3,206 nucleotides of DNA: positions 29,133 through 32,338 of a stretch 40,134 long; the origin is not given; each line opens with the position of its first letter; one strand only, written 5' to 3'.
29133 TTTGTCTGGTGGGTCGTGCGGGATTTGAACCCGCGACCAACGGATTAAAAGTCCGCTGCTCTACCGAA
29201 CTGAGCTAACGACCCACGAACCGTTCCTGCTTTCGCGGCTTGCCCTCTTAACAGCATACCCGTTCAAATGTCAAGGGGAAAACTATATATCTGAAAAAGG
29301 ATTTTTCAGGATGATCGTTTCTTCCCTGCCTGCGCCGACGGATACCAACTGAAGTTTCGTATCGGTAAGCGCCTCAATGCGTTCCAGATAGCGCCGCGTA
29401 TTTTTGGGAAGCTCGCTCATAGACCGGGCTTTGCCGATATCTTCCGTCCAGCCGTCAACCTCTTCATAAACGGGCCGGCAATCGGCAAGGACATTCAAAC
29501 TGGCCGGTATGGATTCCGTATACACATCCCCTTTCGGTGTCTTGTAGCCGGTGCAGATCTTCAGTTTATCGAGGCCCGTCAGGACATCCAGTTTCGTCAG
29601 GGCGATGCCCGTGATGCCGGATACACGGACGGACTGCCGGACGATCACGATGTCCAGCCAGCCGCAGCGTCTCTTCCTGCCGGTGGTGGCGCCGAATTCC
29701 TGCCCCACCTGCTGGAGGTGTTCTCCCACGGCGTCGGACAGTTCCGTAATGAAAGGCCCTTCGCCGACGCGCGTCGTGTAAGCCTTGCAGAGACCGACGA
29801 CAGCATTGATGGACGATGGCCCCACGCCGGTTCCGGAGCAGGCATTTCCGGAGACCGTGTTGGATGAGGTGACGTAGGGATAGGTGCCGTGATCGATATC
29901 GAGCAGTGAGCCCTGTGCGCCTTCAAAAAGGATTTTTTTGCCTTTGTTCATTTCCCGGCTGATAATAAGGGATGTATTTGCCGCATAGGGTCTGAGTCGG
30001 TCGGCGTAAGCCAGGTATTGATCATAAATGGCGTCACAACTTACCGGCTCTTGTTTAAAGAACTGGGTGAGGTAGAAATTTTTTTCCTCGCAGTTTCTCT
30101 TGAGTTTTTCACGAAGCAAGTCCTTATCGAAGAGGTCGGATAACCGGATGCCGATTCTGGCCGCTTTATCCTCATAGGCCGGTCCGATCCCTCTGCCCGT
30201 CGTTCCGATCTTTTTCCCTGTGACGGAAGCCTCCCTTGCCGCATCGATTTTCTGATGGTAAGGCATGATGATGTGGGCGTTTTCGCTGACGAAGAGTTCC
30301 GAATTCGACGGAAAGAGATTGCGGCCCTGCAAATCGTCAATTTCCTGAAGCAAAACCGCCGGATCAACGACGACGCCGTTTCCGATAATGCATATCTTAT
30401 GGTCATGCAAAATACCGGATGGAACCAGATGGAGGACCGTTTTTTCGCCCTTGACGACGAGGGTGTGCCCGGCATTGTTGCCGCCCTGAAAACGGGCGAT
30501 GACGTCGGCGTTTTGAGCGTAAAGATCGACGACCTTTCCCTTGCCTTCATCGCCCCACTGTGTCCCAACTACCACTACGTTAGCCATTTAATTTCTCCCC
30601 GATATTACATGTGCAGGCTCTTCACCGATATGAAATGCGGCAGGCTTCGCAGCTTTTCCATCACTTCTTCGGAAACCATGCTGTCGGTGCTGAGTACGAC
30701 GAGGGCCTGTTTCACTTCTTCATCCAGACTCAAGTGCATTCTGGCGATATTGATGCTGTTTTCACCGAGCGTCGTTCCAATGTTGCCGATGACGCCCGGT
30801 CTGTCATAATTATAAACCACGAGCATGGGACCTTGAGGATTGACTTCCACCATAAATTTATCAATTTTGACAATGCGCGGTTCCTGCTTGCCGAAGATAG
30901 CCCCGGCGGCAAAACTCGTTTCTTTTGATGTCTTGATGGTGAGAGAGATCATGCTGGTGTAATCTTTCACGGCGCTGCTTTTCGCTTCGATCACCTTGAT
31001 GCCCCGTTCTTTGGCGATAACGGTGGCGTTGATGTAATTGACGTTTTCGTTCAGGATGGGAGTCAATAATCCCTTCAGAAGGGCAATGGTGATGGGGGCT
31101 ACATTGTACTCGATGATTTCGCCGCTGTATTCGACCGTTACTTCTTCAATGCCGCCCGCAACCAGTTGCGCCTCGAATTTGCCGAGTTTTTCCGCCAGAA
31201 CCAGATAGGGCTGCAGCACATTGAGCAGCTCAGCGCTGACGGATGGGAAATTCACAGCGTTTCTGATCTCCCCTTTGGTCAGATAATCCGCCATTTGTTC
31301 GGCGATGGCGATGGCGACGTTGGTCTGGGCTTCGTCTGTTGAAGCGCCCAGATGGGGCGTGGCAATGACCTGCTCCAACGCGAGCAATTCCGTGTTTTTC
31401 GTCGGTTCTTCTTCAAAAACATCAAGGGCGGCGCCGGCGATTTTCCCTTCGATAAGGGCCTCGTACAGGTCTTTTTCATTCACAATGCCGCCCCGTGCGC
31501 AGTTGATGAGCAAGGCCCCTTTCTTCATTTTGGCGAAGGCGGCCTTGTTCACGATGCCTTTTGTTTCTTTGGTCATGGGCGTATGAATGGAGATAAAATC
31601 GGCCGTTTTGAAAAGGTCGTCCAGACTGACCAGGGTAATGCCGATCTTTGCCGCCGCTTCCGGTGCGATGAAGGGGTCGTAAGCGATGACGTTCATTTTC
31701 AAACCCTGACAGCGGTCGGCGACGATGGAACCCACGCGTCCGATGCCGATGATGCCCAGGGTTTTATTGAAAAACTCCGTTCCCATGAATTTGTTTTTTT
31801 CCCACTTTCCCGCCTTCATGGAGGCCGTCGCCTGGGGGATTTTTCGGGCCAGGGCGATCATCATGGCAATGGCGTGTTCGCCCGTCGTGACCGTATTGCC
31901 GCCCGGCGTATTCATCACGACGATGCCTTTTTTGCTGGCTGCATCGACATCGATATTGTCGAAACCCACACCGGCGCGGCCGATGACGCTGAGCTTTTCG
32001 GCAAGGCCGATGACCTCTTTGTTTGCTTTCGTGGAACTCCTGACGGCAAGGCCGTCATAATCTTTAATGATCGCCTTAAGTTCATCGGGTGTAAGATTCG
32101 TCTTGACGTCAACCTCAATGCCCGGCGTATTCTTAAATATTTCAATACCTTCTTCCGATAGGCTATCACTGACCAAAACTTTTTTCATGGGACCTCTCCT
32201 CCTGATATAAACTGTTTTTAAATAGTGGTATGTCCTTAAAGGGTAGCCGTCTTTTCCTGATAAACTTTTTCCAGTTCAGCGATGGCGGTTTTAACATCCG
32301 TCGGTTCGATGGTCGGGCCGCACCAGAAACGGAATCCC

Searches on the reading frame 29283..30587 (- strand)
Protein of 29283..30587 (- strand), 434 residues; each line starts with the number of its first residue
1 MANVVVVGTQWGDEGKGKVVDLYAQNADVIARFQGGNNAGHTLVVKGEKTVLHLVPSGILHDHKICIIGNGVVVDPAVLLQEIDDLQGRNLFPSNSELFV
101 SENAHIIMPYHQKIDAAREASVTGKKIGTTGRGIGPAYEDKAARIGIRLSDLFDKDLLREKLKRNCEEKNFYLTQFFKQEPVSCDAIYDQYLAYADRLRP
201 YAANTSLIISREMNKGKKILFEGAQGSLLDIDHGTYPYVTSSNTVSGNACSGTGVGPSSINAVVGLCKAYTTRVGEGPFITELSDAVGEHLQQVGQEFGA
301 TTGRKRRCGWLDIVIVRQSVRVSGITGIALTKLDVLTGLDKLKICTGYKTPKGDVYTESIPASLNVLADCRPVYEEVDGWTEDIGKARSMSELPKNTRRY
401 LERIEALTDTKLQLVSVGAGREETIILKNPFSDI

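Call 21: search_protein_families(library=pfam, proteins=[window:29283-30587:-], max_evalue=0.0001)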
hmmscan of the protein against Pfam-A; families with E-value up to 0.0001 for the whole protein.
window:29283-30587:- (434 aa): 1 family
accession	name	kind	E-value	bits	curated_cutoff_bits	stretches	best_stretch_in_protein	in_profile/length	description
PF00709.27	Adenylsucc_synt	-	8.4e-185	614.8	27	1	5-425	1-416/416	Adenylosuccinate synthetase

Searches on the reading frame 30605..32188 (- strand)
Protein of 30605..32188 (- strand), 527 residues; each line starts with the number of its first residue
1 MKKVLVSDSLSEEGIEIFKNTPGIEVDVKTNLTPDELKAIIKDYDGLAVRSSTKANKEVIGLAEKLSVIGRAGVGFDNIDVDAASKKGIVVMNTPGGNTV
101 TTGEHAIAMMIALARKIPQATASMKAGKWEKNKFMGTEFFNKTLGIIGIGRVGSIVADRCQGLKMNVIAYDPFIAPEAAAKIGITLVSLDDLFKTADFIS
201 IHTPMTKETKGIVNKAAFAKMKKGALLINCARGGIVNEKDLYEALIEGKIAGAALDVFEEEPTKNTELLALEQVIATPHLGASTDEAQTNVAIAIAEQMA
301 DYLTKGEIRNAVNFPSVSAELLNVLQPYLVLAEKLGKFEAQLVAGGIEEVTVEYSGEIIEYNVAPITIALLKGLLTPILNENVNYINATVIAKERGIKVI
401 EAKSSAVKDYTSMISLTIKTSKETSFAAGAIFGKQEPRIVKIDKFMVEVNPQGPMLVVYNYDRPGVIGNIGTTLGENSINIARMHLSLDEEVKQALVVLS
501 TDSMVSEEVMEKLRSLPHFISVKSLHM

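Call 21: search_protein_families(library=pfam, proteins=[window:30605-32188:-], max_evalue=0.0001)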
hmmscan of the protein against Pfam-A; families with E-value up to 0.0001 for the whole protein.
window:30605-32188:- (527 aa): 4 families
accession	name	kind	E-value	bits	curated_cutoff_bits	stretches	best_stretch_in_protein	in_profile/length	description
PF02826.25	2-Hacid_dh_C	-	2.4e-66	223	25.1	1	107-281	1-178/178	D-isomer specific 2-hydroxyacid dehydrogenase, NAD binding domain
PF00389.36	2-Hacid_dh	-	3.3e-38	130.8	24.6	1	4-313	1-134/134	D-isomer specific 2-hydroxyacid dehydrogenase, catalytic domain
PF19304.4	PGDH_inter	-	8.3e-38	129.6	27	1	325-442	2-118/119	D-3-phosphoglycerate dehydrogenase intervening domain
PF01842.31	ACT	-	6.1e-11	42.3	27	1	456-517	3-65/66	ACT domain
